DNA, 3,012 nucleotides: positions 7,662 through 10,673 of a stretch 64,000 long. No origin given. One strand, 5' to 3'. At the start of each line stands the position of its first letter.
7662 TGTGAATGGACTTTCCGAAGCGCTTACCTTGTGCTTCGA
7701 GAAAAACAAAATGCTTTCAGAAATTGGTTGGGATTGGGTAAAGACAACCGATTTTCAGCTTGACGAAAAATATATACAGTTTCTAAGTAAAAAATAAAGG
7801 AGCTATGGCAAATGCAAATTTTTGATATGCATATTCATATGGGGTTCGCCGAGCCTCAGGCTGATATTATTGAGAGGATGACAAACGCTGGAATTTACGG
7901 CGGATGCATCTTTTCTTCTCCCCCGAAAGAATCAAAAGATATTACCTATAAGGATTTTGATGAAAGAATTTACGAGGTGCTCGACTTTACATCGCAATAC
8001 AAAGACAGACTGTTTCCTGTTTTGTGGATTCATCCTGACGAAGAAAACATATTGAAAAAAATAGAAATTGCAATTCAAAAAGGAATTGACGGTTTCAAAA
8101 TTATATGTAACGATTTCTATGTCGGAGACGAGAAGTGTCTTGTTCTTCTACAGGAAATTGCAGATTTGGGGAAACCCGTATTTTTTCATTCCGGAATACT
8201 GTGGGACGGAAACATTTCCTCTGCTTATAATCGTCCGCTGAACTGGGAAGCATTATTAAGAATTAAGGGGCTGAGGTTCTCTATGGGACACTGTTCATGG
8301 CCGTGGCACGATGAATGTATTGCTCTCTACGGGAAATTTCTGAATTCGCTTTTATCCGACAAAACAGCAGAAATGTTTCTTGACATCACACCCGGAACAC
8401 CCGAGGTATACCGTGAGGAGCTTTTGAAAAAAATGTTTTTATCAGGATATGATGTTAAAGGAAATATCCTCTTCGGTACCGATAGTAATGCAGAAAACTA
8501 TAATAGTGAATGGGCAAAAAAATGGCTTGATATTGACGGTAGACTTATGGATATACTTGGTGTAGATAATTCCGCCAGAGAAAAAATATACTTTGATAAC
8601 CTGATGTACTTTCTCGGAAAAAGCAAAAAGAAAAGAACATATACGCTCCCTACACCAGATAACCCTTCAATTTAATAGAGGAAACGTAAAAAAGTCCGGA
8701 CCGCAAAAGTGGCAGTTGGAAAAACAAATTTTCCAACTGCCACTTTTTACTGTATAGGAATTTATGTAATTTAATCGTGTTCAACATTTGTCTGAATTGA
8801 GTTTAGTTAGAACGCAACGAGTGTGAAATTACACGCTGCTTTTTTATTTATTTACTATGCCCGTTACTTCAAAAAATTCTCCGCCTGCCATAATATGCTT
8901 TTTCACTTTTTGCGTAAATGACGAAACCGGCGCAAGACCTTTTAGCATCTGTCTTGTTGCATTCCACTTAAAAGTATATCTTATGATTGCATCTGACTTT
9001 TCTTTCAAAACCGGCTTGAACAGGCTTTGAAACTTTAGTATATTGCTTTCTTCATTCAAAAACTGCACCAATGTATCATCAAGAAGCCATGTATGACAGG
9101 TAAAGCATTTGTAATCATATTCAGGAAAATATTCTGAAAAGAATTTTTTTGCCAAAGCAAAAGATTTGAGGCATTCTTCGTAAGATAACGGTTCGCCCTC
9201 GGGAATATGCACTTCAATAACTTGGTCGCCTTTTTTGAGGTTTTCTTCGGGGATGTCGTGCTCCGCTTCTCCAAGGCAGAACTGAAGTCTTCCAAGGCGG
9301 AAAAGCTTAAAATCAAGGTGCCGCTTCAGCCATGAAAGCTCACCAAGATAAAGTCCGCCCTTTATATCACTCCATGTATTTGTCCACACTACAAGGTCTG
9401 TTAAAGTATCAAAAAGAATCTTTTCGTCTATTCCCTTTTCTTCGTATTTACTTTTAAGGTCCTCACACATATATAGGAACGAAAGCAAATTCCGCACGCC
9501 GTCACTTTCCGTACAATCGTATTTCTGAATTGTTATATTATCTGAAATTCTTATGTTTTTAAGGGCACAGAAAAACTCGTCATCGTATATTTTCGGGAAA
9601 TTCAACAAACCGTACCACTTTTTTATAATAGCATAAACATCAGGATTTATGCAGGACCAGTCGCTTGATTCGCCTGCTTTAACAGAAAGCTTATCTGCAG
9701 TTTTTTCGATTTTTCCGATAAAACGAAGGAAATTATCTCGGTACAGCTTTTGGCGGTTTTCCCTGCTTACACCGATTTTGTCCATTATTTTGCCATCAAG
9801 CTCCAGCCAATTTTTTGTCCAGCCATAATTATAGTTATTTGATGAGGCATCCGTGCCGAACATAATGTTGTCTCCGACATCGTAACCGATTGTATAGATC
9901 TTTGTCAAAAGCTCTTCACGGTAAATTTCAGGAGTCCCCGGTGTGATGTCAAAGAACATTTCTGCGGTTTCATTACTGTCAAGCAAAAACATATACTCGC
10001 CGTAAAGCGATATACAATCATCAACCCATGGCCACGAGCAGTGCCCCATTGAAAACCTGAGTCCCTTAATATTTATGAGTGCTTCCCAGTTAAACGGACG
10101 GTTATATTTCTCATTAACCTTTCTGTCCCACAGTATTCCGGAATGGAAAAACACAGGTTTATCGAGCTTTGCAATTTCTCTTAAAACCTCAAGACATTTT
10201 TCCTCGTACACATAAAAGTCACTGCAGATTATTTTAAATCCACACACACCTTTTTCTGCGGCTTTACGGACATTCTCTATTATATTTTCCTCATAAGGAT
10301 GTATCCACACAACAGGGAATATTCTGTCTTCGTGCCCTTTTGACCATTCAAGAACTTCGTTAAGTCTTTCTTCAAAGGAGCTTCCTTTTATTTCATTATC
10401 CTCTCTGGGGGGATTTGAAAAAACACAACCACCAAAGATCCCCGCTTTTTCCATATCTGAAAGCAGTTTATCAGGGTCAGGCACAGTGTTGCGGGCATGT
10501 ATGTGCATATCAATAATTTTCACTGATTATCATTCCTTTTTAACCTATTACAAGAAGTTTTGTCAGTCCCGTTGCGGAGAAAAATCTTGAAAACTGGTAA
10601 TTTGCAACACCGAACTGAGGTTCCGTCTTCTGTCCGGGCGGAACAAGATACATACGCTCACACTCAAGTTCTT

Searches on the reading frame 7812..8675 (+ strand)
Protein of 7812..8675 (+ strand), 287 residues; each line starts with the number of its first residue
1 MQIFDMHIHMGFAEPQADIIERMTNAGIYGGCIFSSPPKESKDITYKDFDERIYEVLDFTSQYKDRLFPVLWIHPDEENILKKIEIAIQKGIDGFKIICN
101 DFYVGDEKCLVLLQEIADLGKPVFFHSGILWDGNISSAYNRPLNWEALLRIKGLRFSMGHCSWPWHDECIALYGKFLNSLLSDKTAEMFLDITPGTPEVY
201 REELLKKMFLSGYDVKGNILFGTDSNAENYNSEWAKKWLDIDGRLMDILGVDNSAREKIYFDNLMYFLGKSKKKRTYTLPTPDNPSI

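Call 65: search_protein_families(library=pfam, proteins=[window:7812-8675:+])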
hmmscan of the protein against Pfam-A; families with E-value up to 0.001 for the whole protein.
window:7812-8675:+ (287 aa): 1 family
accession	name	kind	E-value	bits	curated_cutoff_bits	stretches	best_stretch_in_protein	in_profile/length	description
PF04909.20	Amidohydro_2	-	7.9e-06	26.3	26.4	1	44-173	57-199/289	Amidohydrolase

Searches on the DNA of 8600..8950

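Call 103: search_rna_families(source=window, start=8600, end=8950, threshold=evalue, max_evalue=10)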
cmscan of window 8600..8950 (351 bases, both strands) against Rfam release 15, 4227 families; matches with E-value up to 10: 20.
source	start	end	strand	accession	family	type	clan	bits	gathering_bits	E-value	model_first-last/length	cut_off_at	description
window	8699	8754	-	RF01912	mir-2807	Gene; miRNA;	-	27.9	54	0.025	1-84/84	no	mir-2807 microRNA precursor family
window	8705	8748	+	RF03528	mir-1264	Gene; miRNA;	-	21.5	79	0.055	10-52/67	no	mir-1264 microRNA precursor family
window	8707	8745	-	RF04134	MIR7504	Gene; miRNA;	-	21.2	83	0.26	1-124/124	no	MIR7504 microRNA precursor family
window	8705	8747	-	RF01606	plasmodium_snoR31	Gene; snRNA; snoRNA; HACA-box;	-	20.1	60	2.5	94-137/145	no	small nucleolar RNA snoR31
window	8705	8796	-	RF01769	greA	Cis-reg; leader;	-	19.2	60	0.32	1-124/124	no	Enterobacteria greA leader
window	8705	8747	-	RF04128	MIR8562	Gene; miRNA;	-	18.9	211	0.26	1-242/242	no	MIR8562 microRNA precursor family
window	8756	8862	+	RF01223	snR13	Gene; snRNA; snoRNA; CD-box;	CL00045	18.7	47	0.84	1-124/124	no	Small nucleolar RNA snR13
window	8701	8752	+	RF03896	MIR2275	Gene; miRNA;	-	17.4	60.5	1.5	1-95/95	no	MIR2275 microRNA precursor family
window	8699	8754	+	RF03598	MIR6024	Gene; miRNA;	-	16.4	72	1.3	1-99/99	no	MIR6024 microRNA precursor family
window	8702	8750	+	RF02009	mir-987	Gene; miRNA;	-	16.1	98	2.4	1-92/92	no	mir-987 microRNA precursor family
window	8805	8922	-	RF01769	greA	Cis-reg; leader;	-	15.3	60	2.3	1-124/124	no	Enterobacteria greA leader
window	8688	8747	-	RF01456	VrrA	Gene; antisense;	-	14.8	50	4.8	1-140/140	no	Vibrio regulatory RNA of OmpA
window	8717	8784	-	RF00339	snoR60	Gene; snRNA; snoRNA; CD-box;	CL00074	14.7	40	3.4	1-72/72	no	Small nucleolar RNA snoR60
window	8642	8762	+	RF01639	ceN49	Gene; snRNA; snoRNA; HACA-box;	-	14.5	65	1.5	1-134/134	no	Caenorhabditis snoRNA ceN49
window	8701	8752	-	RF01895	mir-193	Gene; miRNA;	-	14.5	55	1.9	1-76/76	no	mir-193 microRNA precursor family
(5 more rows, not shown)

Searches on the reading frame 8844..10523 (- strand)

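Call 86: search_protein_families(library=pfam, proteins=[window:8844-10523:-], max_evalue=0.01)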
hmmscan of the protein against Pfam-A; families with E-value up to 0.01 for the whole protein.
window:8844-10523:- (559 aa): 4 families
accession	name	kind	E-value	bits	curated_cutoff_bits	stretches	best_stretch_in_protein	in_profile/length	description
PF18164.7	GNAT_C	-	3.9e-39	134.2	22.8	1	407-556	1-141/142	GNAT-like C-terminal domain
PF18082.7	NAT_N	-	6.3e-09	37.3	27.8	1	341-403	65-127/129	N-acyltransferase N-terminal domain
PF04909.20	Amidohydro_2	-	6.6e-08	33.1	26.4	1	4-268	1-286/289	Amidohydrolase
PF01026.27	TatD_DNase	-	0.0024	17.7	27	1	4-128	1-129/253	TatD related DNase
